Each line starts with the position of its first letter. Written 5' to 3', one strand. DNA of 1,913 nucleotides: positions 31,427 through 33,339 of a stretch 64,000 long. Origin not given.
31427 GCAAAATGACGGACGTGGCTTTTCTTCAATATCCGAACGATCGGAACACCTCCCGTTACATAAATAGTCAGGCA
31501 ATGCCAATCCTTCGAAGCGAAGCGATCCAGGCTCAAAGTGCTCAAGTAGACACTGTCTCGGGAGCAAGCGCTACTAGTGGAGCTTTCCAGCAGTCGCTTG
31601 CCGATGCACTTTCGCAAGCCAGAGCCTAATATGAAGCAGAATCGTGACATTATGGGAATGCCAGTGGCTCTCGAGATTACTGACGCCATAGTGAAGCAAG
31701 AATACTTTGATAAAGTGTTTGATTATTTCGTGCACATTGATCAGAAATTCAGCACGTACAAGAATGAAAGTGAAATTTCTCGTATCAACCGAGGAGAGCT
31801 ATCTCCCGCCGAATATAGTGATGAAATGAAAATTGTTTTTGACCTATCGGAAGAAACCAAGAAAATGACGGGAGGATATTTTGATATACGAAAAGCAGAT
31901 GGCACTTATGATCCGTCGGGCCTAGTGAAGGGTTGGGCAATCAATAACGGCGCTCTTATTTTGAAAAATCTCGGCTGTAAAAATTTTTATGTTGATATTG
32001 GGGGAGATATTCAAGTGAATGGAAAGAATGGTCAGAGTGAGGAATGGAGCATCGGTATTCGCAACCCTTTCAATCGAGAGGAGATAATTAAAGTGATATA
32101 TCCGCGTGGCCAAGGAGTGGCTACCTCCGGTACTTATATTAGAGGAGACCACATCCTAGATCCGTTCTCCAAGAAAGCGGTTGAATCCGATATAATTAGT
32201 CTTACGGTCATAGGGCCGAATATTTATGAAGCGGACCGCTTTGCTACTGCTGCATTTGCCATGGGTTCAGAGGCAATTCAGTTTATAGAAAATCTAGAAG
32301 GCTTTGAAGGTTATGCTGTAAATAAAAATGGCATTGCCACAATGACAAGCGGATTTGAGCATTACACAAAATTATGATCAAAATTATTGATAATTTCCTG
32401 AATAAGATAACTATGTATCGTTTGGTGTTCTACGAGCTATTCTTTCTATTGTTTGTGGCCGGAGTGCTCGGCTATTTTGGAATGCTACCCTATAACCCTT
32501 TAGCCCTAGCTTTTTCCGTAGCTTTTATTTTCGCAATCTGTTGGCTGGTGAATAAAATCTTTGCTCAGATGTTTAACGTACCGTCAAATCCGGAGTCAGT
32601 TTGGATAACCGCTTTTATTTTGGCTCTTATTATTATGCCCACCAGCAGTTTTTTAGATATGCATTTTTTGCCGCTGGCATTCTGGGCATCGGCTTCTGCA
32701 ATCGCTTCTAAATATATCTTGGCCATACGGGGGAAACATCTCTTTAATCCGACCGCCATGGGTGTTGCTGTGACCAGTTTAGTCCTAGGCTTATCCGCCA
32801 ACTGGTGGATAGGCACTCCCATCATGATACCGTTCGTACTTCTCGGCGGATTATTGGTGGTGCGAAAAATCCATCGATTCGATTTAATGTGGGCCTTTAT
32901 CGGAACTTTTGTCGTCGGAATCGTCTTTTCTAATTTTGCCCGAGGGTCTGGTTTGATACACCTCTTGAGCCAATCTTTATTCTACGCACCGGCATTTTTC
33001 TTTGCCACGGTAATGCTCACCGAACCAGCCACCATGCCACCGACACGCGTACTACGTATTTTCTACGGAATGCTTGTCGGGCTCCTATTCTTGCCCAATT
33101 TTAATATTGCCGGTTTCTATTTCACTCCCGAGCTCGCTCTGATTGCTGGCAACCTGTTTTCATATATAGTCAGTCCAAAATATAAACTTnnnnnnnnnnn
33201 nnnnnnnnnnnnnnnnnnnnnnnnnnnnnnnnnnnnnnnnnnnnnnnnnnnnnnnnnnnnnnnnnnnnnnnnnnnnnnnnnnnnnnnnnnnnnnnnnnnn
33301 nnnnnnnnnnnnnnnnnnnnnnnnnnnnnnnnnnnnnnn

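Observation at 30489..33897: Compact flavin-based extracytosolic electron-transfer module: basic peptide, VKOR, secreted FMN-binding protein, ApbE, membrane FNR-like reductase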

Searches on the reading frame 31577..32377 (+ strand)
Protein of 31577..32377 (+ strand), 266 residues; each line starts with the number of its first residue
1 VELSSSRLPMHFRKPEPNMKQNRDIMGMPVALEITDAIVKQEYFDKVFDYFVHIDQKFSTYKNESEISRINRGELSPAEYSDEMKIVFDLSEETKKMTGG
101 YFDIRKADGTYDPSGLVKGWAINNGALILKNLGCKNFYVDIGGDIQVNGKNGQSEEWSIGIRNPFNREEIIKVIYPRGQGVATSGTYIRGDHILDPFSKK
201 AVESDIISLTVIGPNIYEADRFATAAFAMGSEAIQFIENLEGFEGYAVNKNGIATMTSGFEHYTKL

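Call 3: search_protein_families(library=pfam, proteins=[window:31577-32377:+], max_evalue=0.01)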
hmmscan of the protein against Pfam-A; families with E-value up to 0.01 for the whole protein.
window:31577-32377:+ (266 aa): 1 family
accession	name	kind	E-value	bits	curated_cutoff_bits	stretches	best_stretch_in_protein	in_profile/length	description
PF02424.20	ApbE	-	6e-41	141.2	25.6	2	111-243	126-262/266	ApbE family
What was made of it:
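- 31631..32377 (+): Compact ApbE FAD:protein FMN transferase, 248 aa, with no signal peptide or lipobox. PF02424, E 6e-41 (call 3).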

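Call 4: search_protein_families(library=ncbifam, proteins=[window:31577-32377:+], max_evalue=0.01)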
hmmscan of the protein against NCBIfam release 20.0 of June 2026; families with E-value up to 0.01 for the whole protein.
window:31577-32377:+ (266 aa): 1 family
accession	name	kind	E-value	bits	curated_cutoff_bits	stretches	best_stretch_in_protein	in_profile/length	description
NF007774.0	PRK10461.1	equivalog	9e-22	77.4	498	1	112-253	182-332/351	FAD:protein FMN transferase ApbE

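Call 58: search_solved_structures(query=window:31631-32374:+, max_evalue=0.001, show_alignments=3)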
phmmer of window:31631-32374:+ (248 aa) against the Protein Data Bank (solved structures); distinct sequences matched with E-value up to 0.001: 13.
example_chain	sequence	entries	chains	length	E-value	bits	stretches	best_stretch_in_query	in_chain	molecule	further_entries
4xgw_A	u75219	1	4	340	1.7e-21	80.3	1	92-237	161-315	FAD:protein FMN transferase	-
2o18_A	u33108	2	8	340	5.9e-21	78.5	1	93-237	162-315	Thiamine biosynthesis lipoprotein apbE | FAD:protein FMN transferase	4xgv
3pnd_A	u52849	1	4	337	4.3e-20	75.7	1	93-235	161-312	Thiamine biosynthesis lipoprotein ApbE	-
4xgx_A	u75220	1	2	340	1.1e-19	74.4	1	93-237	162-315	FAD:protein FMN transferase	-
6nxi_A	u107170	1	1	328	1.2e-17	67.7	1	94-215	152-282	FAD:protein FMN transferase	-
6nxj_A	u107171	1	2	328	2.5e-16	63.4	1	94-215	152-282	FAD:protein FMN transferase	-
7esa_A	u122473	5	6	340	3.1e-16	63.1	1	92-243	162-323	FAD:protein FMN transferase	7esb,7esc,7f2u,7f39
5mgy_H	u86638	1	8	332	1.2e-13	54.6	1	95-241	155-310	FAD:protein FMN transferase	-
1vrm_A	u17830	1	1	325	8.8e-10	41.9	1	93-213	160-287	hypothetical protein TM1553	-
4xdt_A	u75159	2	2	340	8.2e-08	35.5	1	96-215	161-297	FAD:protein FMN transferase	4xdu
7mgt_A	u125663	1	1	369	9.7e-08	35.3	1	96-215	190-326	FAD:protein FMN transferase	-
4ifu_A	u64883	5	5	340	1.2e-07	35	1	96-215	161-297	FAD:protein FMN transferase | Thiamine biosynthesis lipoprotein ApbE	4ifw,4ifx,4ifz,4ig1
4xdr_A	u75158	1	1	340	1.6e-06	31.3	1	96-215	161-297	FAD:protein FMN transferase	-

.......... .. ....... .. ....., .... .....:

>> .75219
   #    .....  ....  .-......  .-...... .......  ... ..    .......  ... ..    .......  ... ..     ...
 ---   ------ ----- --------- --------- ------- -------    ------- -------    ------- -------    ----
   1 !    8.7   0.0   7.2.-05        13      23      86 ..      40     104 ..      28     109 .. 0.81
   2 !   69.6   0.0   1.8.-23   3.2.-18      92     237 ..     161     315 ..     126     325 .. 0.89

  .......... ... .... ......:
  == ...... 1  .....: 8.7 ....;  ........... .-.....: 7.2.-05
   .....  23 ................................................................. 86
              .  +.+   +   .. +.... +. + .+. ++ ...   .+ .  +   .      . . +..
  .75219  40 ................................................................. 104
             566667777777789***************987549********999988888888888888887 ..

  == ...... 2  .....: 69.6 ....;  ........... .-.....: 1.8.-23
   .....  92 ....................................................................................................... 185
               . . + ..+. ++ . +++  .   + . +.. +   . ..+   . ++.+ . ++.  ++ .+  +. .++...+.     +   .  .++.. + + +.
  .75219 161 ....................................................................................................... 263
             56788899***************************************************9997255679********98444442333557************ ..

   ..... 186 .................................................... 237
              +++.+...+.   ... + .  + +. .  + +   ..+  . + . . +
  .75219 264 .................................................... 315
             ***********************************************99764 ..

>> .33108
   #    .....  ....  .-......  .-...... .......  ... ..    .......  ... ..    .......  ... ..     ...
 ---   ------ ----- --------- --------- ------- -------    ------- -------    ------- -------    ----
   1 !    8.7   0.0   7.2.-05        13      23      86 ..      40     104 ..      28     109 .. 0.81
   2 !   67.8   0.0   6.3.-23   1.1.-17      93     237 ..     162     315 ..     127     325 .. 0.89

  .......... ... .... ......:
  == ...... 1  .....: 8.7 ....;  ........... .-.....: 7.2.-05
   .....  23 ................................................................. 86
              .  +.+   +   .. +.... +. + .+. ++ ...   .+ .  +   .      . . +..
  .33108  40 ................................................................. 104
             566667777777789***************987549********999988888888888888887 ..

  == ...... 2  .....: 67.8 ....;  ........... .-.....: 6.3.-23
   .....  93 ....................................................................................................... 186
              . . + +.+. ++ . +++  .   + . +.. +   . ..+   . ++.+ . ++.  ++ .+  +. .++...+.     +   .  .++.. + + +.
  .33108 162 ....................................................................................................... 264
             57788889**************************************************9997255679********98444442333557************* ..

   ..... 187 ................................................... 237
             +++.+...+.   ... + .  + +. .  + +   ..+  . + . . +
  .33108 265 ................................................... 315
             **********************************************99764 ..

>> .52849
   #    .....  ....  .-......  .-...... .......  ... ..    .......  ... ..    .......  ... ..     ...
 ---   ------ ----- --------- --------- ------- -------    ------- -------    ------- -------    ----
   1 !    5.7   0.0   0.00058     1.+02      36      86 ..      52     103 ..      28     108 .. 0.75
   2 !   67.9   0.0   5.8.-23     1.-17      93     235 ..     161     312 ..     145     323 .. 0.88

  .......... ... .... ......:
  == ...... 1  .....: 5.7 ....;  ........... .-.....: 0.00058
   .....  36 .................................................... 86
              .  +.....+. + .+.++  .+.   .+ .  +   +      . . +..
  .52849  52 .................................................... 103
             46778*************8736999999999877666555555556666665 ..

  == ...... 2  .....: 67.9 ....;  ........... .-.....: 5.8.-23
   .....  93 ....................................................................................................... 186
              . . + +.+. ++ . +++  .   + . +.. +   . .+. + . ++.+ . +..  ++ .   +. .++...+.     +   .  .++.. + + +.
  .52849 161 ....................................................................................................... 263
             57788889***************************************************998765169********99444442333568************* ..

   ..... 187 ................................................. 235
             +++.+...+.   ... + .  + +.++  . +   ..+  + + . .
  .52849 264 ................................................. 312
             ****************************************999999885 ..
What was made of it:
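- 31631..32377 (+): It aligns to E. coli ApbE 4xgw with ATSG, H-I-L-D-P and E-A-D retained (call 58).
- On ApbE flavin transferase: ATSG, HILDP and EAD align to E. coli ApbE 4xgw (call 58).
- ApbE keeps its catalytic motifs (call 58).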

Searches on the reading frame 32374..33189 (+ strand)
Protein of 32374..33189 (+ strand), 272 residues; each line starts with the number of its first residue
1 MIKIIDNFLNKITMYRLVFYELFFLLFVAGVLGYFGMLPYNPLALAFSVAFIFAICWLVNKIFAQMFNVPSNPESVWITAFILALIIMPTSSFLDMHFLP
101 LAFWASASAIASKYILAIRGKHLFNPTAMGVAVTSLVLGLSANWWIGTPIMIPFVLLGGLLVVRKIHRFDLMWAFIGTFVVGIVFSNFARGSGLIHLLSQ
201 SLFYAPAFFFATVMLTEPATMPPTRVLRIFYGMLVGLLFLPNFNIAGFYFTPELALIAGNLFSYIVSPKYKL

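Call 26: search_solved_structures(query=A2, max_evalue=10, show_alignments=2)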
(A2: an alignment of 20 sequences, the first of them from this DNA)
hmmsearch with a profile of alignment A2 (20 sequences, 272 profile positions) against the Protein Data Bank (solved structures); distinct sequences matched with E-value up to 10: 1.
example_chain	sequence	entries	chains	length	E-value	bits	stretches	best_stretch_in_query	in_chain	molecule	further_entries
8ahx_D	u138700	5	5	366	0.00069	22.7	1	155-262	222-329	Ion-translocating oxidoreductase complex subunit D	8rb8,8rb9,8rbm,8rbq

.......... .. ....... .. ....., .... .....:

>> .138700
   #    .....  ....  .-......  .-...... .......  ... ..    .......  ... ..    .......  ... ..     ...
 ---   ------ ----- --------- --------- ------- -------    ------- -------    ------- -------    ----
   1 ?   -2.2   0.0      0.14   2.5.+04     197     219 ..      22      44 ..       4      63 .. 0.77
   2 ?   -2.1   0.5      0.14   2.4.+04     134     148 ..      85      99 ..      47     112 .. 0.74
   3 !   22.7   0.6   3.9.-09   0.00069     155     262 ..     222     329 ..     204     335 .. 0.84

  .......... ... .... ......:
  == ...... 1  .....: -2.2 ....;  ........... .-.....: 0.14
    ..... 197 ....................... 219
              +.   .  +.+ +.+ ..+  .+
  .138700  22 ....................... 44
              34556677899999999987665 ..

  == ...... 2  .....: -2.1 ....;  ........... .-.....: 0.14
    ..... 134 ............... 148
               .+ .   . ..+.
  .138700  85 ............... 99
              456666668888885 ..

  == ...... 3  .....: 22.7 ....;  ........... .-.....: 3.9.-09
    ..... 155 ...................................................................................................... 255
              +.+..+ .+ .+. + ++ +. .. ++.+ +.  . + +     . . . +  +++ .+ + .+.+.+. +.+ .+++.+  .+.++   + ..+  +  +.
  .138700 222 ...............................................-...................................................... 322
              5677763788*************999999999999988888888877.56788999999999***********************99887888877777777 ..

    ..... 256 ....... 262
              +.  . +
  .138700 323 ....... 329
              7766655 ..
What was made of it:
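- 32374..33174 (+): NqrB/RnfD-like 10-helix membrane domain of the 507-aa fusion protein (residues 1-267). Both termini are cytoplasmic. It has no covalent-FMN motif. The only PDB sequence hit is RnfD (call 26).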

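Call 33: predict_structure(alignment_id=A2)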
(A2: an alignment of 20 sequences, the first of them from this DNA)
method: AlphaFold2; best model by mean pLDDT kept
length: 272 residues; sequences in the alignment: 20
mean_pLDDT: 84.2   pTM: 0.83
mean pLDDT of the five models: 84.2, 82.9, 80.7, 77.1, 75.6
residues with pLDDT >= 90: 74; 70-90: 169; 50-70: 27; < 50: 2
segments of 3 or more residues with pLDDT < 50: none
pLDDT, mean of each block of 10 residues (from residue 1): 79 87 93 89 93 96 89 88 91 89 94 80 82 86 81 89 88 89 80 65 70 80 85 88 72 85 74 46
secondary structure, 60 per line:
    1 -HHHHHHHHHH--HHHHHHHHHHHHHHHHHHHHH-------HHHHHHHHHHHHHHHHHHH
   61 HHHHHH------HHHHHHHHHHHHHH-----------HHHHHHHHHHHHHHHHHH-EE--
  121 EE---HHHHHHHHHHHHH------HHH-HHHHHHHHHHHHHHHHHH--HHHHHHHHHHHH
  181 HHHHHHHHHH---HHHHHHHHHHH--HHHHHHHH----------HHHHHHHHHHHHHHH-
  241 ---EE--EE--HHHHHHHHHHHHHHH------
elements in order: H2-11 H14-34 H42-66 H73-86 H98-115 H126-138 H149-166 H169-190 H194-204 H207-214 H225-239 H252-266

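Call 72: search_protein_representatives(alignment_id=A2)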
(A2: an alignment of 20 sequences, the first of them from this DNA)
Query: 20 sequences, 272 profile positions. Proteins with E-value up to 0.001 (for the whole library): 2492; up to 1e-10: 1367; up to 1e-30: 587. The best 150 are listed.
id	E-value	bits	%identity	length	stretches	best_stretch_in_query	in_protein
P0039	8.0e-117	406.2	-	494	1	14-272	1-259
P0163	5.2e-110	383.8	-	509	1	1-272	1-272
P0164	1.2e-107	376.1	-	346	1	1-272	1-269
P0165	2.8e-97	342.1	-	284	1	1-270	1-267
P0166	1.2e-95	336.7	-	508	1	2-272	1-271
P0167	4.7e-95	334.8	-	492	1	1-272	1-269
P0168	2.0e-91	322.9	-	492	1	14-272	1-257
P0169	3.1e-91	322.2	-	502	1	1-271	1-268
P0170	3.2e-91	322.2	-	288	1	2-271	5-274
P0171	1.6e-90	319.9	-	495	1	1-270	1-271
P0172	2.6e-90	319.2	-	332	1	1-272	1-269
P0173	3.8e-90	318.7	-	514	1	2-270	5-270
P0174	9.1e-90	317.4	-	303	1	1-271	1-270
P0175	9.5e-90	317.4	-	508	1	2-272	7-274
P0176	2.0e-88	313.0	-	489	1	2-271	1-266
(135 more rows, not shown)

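Call 82: search_protein_families(library=pfam, alignment_id=A2, max_evalue=0.01)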
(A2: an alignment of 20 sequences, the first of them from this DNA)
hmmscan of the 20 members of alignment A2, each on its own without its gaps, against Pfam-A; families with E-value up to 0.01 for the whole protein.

A. member 1, seq(272 aa): 1 family
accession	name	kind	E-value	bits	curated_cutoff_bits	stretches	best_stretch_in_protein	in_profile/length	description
PF03116.20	NQR2_RnfD_RnfE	-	2.5e-05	24.3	27.7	1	137-240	162-260/296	NQR2, RnfD, RnfE family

B. families by the number of members that match (of 20 scanned): 1 family
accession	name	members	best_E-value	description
PF03116.20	NQR2_RnfD_RnfE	18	4.5e-10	NQR2, RnfD, RnfE family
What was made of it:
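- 32374..33174 (+): PF03116 matches 18 of 20 family members (call 82).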
